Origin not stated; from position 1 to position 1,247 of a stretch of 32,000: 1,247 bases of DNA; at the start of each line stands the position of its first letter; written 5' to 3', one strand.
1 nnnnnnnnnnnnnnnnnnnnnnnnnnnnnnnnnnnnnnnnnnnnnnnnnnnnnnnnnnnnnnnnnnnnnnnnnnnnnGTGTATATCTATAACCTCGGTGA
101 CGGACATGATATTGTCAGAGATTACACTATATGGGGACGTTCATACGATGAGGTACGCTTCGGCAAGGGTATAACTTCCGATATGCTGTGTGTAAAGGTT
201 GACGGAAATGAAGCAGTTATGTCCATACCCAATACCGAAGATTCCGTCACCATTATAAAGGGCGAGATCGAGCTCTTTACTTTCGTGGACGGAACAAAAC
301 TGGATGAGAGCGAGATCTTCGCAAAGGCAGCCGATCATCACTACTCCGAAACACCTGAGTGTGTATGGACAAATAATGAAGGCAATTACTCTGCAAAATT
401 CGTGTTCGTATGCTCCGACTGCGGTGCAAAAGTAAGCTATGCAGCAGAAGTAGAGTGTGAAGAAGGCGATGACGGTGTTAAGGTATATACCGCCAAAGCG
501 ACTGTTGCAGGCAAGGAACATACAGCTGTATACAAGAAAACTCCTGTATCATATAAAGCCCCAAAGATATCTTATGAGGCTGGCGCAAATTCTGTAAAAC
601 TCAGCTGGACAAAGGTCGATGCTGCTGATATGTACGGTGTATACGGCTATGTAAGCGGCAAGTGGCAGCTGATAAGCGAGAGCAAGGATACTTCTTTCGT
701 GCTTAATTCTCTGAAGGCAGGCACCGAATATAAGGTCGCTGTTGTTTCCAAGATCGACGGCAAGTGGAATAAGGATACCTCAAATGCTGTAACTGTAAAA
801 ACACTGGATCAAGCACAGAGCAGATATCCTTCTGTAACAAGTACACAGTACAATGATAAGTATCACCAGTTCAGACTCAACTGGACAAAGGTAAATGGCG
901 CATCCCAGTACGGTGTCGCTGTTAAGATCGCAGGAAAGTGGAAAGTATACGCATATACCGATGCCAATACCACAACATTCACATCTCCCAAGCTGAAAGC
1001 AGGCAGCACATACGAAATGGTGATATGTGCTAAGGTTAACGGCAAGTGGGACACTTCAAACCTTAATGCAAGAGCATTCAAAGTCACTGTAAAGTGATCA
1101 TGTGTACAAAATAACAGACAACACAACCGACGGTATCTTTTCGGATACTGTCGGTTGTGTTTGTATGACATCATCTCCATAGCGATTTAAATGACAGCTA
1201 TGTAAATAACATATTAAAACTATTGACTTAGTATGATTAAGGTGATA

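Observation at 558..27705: One Fn3-like module of about 90 aa is appended to five secreted proteins, in two sub-types that track protein class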

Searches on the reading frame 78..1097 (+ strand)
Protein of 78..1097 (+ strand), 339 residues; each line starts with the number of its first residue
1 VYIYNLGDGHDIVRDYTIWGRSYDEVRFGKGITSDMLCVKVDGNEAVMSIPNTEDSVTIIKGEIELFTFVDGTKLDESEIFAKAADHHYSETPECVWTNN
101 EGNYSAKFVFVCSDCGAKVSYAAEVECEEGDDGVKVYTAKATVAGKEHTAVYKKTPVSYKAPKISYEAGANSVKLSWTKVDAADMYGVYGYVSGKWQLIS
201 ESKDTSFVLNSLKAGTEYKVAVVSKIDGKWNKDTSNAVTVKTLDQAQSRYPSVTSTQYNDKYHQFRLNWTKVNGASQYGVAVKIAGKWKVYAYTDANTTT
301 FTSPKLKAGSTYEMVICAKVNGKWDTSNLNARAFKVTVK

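Call 7: search_protein_families(library=pfam, proteins=[window:78-1097:+], max_evalue=0.1)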
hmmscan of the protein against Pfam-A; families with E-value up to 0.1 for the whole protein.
window:78-1097:+ (339 aa): 7 families
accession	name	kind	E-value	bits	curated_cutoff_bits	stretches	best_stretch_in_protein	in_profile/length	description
PF00041.27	fn3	-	1.1e-08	35.5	25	2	167-239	10-82/84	Fibronectin type III domain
PF21910.2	GH85_C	-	2.5e-07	31.5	27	1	167-213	13-60/95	GH85 endohexosaminidases, C-terminal domain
PF24942.1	Fn3_Dep-1_1st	-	0.00019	21.9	26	0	245-323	8-82/96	Dep-1 first Fn3-like domain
PF16369.11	GH43_C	-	0.0069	17.3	23.4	1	192-271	17-90/100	C-terminal lipocalin-like domain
PF06594.17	HCBP_related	-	0.012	15.9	21.4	1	47-78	3-41/42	Haemolysin-type calcium binding protein related domain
PF24943.1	Fn3_Dep-1_2nd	-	0.015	15.6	27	1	198-241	53-96/97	Dep-1 second Fn3-like domain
PF25809.1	STEEP1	-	0.037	14.2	27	1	75-142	33-99/110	STEEP1 domain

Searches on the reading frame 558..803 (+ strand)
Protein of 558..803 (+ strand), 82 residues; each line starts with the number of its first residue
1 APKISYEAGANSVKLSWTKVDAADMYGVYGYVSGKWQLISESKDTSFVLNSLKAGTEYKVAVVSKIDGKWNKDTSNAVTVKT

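Call 9: search_protein_families(library=pfam, proteins=[window:558-803:+], max_evalue=10)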
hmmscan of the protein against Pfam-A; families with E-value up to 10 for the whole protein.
window:558-803:+ (82 aa): 7 families
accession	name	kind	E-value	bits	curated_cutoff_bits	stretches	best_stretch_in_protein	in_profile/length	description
PF00041.27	fn3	-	2.1e-06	28.3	25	1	7-79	10-82/84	Fibronectin type III domain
PF21910.2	GH85_C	-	6.8e-06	26.9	27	1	8-54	14-61/95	GH85 endohexosaminidases, C-terminal domain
PF24943.1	Fn3_Dep-1_2nd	-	0.0044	17.3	27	1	38-81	53-96/97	Dep-1 second Fn3-like domain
PF16656.11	Pur_ac_phosph_N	-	0.025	15.6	30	1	11-72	41-87/93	Purple acid Phosphatase, N-terminal domain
PF25814.1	fn3_SORL1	-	0.032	14.7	27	1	10-43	15-46/90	SORL1-like, fn3 domain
PF21470.2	BppU-like_C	-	0.05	14.1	27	1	39-60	37-58/59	Minor structural protein 5-like, C-terminal domain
PF24942.1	Fn3_Dep-1_1st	-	0.12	12.8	26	1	38-69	51-82/96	Dep-1 first Fn3-like domain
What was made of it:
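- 558..803 (+): Upstream (U-type, CBM37_1-like, most Fn3-like) module of the partial RTX-like surface protein ORF1 (ORF 3-1097). Pfam fn3 28.3 bits, above the cut-off of 25 (call 9).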
